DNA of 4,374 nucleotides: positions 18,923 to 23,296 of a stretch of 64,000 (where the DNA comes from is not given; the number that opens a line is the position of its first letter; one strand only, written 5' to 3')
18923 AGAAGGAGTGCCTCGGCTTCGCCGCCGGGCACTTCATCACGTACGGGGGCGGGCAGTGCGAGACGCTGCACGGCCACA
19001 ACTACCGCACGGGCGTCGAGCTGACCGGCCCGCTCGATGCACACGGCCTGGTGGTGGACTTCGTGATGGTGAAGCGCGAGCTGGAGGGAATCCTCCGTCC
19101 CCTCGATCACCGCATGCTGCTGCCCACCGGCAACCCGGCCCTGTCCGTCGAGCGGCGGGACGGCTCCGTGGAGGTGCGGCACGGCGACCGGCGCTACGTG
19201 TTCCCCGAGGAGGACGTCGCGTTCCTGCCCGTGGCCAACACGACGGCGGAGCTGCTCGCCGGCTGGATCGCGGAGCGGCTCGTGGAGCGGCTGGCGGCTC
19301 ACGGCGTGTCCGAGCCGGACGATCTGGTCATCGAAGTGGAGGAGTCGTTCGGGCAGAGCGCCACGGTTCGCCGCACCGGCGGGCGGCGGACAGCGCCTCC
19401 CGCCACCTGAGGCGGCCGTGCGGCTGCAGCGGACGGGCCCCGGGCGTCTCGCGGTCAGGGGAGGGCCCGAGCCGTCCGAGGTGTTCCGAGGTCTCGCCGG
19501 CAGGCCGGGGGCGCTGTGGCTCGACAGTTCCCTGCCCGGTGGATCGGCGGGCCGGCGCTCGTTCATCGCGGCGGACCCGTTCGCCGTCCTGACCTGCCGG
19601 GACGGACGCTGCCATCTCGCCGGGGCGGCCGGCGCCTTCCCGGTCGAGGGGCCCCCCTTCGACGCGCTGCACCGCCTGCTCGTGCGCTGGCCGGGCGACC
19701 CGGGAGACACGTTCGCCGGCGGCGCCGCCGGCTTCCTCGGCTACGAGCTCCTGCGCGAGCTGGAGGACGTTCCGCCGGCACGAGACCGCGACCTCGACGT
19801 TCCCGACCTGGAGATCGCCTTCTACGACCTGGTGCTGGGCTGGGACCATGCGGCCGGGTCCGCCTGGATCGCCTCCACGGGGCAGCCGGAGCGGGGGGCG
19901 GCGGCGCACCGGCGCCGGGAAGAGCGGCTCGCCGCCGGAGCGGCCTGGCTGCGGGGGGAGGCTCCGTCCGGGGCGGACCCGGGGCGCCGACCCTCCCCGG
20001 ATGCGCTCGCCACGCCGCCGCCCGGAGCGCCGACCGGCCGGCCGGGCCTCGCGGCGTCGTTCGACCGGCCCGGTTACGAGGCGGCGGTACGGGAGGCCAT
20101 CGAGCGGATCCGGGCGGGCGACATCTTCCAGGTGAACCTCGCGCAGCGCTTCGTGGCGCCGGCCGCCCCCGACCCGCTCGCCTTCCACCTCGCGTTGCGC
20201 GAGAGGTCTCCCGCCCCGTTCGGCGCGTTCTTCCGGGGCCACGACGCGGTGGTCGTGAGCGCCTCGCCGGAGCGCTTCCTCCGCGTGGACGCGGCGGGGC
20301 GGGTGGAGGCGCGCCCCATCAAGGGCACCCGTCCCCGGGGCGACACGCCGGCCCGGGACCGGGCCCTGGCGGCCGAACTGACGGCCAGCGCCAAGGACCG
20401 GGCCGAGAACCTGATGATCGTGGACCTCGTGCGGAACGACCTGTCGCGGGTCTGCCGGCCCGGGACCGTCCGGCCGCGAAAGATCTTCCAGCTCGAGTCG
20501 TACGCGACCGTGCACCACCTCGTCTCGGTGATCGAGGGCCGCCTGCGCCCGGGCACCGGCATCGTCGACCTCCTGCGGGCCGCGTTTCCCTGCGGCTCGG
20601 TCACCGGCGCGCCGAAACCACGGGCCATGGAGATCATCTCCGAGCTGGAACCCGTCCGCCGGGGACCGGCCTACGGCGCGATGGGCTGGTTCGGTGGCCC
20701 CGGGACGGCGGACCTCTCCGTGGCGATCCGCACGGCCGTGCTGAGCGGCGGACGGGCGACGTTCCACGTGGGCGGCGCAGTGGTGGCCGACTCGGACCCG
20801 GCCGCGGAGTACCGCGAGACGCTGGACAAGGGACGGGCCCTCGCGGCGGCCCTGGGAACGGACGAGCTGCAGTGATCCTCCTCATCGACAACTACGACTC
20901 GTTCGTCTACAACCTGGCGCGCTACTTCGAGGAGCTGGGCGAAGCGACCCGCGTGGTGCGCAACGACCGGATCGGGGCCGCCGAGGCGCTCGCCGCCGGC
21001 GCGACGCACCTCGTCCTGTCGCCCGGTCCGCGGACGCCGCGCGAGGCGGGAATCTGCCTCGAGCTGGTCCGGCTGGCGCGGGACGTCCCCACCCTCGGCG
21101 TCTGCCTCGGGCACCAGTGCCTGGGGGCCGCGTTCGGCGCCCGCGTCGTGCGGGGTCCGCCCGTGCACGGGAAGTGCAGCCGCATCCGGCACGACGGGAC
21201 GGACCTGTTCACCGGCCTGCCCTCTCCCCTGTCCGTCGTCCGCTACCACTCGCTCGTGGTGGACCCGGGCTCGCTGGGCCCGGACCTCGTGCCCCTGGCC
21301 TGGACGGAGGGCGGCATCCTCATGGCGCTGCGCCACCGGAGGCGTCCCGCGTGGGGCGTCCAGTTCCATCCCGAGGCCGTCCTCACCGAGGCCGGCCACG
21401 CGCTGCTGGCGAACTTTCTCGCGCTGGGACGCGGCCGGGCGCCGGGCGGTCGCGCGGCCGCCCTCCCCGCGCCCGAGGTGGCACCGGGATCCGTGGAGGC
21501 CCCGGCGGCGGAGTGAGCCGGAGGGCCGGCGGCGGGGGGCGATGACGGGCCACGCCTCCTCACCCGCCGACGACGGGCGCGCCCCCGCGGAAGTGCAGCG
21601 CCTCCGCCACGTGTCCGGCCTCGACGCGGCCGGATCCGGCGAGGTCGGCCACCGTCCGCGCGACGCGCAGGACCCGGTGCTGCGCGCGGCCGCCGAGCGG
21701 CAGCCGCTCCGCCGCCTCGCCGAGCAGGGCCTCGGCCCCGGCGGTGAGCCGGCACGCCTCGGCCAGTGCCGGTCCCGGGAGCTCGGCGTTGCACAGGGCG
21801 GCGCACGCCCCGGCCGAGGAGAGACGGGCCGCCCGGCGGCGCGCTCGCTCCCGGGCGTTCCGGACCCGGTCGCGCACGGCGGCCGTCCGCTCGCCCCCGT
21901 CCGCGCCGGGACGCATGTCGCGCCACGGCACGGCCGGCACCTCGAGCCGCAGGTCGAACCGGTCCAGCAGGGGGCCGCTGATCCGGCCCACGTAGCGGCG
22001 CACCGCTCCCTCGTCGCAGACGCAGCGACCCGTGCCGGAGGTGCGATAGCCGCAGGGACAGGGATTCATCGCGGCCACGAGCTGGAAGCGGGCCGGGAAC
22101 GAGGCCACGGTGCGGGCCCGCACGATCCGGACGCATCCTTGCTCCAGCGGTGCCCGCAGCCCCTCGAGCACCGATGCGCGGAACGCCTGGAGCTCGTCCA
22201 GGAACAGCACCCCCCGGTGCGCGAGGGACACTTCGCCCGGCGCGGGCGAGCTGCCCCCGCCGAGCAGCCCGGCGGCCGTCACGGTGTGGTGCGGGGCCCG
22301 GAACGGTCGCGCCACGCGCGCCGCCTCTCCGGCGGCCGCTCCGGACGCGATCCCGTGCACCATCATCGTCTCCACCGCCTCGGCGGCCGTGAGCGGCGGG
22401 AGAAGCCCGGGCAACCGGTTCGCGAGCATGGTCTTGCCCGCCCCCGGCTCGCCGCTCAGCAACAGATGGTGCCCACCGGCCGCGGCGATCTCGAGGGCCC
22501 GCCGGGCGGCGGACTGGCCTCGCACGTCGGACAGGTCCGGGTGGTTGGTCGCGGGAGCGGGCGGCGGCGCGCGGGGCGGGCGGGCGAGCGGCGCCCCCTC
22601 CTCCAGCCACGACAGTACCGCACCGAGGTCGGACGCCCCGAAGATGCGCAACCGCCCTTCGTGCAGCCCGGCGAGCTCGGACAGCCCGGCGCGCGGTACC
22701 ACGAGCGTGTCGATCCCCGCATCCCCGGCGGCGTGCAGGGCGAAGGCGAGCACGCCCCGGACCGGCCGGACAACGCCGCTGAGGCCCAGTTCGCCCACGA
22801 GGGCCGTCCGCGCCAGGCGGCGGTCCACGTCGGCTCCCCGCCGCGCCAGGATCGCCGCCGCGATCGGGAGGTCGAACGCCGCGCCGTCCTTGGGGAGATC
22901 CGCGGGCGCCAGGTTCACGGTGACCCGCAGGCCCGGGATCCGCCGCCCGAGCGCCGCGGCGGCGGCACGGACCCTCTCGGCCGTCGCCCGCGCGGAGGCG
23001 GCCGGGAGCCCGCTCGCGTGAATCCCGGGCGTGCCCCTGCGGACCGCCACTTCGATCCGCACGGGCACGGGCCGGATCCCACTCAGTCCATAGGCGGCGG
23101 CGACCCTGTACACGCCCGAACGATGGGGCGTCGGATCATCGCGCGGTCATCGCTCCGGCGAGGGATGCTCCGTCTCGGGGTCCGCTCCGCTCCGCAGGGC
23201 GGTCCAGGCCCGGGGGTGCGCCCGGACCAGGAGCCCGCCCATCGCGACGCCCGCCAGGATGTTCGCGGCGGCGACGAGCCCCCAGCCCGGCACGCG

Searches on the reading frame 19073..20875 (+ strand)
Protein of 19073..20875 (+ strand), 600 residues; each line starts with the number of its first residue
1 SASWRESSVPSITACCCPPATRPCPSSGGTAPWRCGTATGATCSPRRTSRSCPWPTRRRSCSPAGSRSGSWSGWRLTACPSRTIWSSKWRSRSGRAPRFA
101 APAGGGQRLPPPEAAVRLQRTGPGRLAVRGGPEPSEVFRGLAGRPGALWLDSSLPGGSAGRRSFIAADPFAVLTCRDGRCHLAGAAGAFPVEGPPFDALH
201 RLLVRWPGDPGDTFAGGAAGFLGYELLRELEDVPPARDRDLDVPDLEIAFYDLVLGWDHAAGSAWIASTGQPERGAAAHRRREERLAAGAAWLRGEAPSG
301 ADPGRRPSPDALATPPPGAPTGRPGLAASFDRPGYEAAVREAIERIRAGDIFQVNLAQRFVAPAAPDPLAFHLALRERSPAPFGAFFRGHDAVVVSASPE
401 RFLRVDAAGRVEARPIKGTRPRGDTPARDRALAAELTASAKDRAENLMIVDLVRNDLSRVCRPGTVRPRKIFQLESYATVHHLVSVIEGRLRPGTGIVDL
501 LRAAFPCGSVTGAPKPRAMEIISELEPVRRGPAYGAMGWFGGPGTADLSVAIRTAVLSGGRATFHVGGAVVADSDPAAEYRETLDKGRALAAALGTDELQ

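Call 51: search_protein_families(library=pfam, proteins=[window:19073-20875:+], max_evalue=0.00001)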
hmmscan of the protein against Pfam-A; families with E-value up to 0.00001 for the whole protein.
window:19073-20875:+ (600 aa): 2 families
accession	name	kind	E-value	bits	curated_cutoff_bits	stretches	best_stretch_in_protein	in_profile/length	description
PF00425.24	Chorismate_bind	-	1.4e-87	293.9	27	1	333-586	3-257/257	chorismate binding enzyme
PF04715.19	Anth_synt_I_N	-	1.6e-19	71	23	1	133-261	4-135/140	Anthranilate synthase component I, N terminal region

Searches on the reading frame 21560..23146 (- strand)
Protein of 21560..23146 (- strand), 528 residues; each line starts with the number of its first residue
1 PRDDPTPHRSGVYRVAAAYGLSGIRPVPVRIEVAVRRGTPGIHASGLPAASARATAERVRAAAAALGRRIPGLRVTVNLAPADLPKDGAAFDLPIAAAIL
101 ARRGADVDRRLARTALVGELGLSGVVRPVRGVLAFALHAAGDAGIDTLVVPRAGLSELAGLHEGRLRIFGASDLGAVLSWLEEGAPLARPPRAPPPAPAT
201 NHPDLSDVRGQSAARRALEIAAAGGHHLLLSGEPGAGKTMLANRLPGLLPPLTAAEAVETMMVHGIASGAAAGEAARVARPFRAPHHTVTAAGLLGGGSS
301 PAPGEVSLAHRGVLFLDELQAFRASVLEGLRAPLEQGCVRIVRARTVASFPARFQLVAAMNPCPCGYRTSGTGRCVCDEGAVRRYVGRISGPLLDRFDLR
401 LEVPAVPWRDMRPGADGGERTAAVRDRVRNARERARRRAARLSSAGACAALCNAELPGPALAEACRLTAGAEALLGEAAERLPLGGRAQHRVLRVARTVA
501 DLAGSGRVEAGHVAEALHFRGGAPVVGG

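Call 51: search_protein_families(library=pfam, proteins=[window:21560-23146:-], max_evalue=0.00001)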
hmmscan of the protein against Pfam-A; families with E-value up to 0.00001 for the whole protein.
window:21560-23146:- (528 aa): 6 families
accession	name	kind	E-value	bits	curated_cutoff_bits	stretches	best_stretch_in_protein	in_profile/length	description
PF01078.27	Mg_chelatase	-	2.4e-86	288.8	20.3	1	204-408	1-204/207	Magnesium chelatase, subunit ChlI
PF13541.12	ChlI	-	1.1e-30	106.4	27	1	31-152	1-119/121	Subunit ChlI of Mg-chelatase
PF13335.12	Mg_chelatase_C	-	2e-25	89.6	26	1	418-520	1-94/94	Magnesium chelatase, subunit ChlI C-terminal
PF07728.20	AAA_5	-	5.4e-08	33.4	22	1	227-364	1-125/139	AAA domain (dynein-related subfamily)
PF00493.29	MCM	-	6.3e-08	32.4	23.3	1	302-399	113-200/224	MCM P-loop domain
PF00158.32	Sigma54_activat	-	9.5e-06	25.8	20.2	0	296-361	79-142/168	Sigma-54 interaction domain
